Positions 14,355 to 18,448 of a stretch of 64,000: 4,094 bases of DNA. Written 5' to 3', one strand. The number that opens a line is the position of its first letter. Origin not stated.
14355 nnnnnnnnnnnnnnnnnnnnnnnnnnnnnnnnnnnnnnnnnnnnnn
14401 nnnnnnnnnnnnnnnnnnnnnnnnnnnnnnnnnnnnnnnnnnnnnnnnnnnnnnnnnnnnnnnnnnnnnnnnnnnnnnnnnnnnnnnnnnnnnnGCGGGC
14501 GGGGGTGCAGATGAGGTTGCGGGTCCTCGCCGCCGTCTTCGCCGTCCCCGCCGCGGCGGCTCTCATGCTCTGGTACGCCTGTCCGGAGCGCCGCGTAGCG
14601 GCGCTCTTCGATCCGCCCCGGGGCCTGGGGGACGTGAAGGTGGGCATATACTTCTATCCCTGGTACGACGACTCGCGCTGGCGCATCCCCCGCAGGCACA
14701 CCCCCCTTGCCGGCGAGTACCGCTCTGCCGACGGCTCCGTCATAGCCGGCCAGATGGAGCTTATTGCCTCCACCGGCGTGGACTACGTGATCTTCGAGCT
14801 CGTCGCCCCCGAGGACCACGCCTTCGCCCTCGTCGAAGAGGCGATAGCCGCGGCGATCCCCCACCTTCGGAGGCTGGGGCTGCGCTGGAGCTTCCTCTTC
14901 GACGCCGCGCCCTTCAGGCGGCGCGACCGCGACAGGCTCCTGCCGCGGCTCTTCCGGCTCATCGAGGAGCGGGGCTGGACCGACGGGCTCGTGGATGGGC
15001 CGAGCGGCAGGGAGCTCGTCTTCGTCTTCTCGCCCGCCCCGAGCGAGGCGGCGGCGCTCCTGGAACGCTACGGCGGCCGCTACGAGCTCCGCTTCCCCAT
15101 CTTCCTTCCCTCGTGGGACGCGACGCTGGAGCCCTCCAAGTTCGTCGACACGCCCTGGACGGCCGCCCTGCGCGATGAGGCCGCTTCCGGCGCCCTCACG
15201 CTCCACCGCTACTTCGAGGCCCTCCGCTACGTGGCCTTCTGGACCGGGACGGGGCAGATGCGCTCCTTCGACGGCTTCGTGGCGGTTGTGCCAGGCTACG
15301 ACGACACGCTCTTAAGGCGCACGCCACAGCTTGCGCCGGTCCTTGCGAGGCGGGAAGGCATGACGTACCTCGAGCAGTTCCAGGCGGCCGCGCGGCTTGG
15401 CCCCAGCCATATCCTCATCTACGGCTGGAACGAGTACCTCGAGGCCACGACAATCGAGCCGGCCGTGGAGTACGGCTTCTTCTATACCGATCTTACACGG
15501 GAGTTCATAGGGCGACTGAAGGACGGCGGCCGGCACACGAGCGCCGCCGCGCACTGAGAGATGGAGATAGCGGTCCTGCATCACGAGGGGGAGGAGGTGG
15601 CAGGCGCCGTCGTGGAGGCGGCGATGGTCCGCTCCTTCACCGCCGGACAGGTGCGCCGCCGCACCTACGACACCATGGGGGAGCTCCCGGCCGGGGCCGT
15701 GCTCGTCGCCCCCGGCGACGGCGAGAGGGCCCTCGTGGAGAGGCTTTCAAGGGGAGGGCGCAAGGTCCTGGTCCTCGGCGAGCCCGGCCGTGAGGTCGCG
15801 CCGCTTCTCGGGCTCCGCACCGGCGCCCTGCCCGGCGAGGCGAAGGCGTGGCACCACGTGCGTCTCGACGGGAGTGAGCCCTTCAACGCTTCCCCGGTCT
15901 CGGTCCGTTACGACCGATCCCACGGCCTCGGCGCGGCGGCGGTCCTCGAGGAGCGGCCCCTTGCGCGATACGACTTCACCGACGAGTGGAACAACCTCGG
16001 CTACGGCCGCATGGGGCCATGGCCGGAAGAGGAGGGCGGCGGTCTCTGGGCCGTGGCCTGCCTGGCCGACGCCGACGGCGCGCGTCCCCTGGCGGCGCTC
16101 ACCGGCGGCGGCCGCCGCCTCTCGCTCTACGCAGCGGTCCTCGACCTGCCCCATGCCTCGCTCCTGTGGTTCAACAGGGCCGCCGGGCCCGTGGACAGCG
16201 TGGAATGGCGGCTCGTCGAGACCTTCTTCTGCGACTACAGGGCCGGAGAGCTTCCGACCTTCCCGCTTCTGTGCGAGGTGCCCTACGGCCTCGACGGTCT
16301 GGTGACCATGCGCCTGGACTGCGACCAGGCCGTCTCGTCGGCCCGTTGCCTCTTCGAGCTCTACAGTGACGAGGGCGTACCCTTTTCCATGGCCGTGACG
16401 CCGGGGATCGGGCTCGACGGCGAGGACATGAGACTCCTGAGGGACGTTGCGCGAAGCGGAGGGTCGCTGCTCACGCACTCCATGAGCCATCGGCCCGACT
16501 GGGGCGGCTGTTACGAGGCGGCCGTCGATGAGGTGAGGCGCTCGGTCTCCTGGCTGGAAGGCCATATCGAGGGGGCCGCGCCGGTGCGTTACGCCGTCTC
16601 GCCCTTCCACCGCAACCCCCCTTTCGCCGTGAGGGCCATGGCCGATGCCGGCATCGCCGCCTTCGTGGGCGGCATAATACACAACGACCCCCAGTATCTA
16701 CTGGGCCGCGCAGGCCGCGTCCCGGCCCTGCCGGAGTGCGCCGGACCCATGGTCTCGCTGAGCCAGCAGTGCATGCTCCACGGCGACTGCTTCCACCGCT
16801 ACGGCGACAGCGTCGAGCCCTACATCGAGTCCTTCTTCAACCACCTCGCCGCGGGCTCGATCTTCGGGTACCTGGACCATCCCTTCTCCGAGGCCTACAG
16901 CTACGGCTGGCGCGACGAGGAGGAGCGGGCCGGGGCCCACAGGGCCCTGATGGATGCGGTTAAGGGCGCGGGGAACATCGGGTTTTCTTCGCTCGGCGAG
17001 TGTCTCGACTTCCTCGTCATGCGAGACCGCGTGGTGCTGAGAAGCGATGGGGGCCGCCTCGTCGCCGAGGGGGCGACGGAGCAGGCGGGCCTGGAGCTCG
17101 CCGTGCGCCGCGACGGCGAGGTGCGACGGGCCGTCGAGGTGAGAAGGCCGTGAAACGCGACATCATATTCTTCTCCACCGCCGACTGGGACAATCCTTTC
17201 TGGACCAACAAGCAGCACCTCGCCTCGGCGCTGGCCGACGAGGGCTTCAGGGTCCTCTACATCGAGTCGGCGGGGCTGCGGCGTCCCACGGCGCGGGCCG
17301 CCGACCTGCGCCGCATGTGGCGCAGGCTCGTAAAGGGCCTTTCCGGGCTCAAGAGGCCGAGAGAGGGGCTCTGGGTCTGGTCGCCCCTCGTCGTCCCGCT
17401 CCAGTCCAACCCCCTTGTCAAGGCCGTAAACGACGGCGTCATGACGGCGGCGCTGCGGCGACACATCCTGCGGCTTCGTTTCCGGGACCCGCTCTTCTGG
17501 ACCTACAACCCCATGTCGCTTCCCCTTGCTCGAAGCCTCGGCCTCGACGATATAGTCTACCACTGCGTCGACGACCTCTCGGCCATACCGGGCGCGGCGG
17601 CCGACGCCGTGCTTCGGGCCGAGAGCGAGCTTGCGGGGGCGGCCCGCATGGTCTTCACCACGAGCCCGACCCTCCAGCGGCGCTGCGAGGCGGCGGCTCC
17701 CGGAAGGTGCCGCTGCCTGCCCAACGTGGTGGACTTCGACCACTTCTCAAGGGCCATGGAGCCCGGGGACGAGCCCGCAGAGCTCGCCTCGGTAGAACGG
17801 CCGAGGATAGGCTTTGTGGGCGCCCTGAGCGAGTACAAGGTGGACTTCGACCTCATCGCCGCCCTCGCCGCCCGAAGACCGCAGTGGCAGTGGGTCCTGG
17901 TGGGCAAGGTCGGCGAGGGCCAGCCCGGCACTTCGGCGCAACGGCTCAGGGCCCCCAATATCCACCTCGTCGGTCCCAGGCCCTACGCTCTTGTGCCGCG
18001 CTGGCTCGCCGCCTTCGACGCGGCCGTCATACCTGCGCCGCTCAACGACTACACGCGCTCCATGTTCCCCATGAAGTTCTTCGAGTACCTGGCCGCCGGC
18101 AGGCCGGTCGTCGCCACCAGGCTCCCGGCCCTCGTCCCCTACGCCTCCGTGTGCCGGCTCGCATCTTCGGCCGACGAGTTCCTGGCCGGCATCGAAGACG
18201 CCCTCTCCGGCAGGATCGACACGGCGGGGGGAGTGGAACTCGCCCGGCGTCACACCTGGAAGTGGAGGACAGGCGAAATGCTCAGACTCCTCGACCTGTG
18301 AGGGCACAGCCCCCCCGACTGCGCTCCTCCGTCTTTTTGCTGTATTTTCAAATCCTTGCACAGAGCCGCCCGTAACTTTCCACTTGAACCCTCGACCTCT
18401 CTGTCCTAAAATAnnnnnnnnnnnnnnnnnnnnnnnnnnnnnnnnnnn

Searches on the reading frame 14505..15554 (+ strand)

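Call 40: search_protein_families(library=ncbifam, proteins=[window:14505-15554:+], max_evalue=0.00001)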
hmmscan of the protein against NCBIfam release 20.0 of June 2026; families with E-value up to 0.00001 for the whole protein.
window:14505-15554:+ (350 aa): 0 families

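Call 71: search_protein_families(library=pfam, proteins=[window:14505-15554:+], max_evalue=0.1)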
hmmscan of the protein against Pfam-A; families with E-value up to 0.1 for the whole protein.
window:14505-15554:+ (350 aa): 2 families
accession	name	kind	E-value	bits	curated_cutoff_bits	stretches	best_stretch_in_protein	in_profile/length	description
PF16317.11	Glyco_hydro_99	-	1.9e-07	31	33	1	260-322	248-309/341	Glycosyl hydrolase family 99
PF14307.12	Glyco_tran_WbsX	-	0.0018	18.3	25.1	1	239-328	252-347/350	Glycosyltransferase WbsX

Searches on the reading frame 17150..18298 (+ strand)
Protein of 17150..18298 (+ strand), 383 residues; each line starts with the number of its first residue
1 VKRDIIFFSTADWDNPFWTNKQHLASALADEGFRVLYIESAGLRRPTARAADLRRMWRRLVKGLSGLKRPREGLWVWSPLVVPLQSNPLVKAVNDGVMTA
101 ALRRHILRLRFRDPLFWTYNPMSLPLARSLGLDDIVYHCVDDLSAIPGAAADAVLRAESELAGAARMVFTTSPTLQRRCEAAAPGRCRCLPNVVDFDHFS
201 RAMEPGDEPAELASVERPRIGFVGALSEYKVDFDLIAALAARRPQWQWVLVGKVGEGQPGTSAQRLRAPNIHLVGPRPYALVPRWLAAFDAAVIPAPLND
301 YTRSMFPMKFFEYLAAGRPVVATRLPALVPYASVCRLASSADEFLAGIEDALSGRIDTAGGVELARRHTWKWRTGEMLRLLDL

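Call 41: search_protein_families(library=ncbifam, proteins=[window:17150-18298:+], max_evalue=0.00001)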
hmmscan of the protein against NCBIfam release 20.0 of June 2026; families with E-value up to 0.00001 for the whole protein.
window:17150-18298:+ (383 aa): 4 families
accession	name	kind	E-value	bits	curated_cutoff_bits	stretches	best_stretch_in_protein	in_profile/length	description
NF047676.1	TeichurnBiosyTuaH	equivalog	2.2e-27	96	550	1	115-331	102-327/384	teichuronic acid biosynthesis protein TuaH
TIGR04063.1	stp3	hypoth_equivalog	8.5e-08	31.5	442.05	1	181-323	176-324/397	TIGR04063 family PEP-CTERM/XrtA system glycosyltransferase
TIGR04047.1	MSMEG_0565_glyc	hypoth_equivalog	1.7e-07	30.6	259.85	1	163-371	137-361/373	MSMEG_0565 family glycosyltransferase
NF047684.1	TeichurnBiosyTuaC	equivalog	8.2e-06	25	550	0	162-325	162-321/391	teichuronic acid biosynthesis protein TuaC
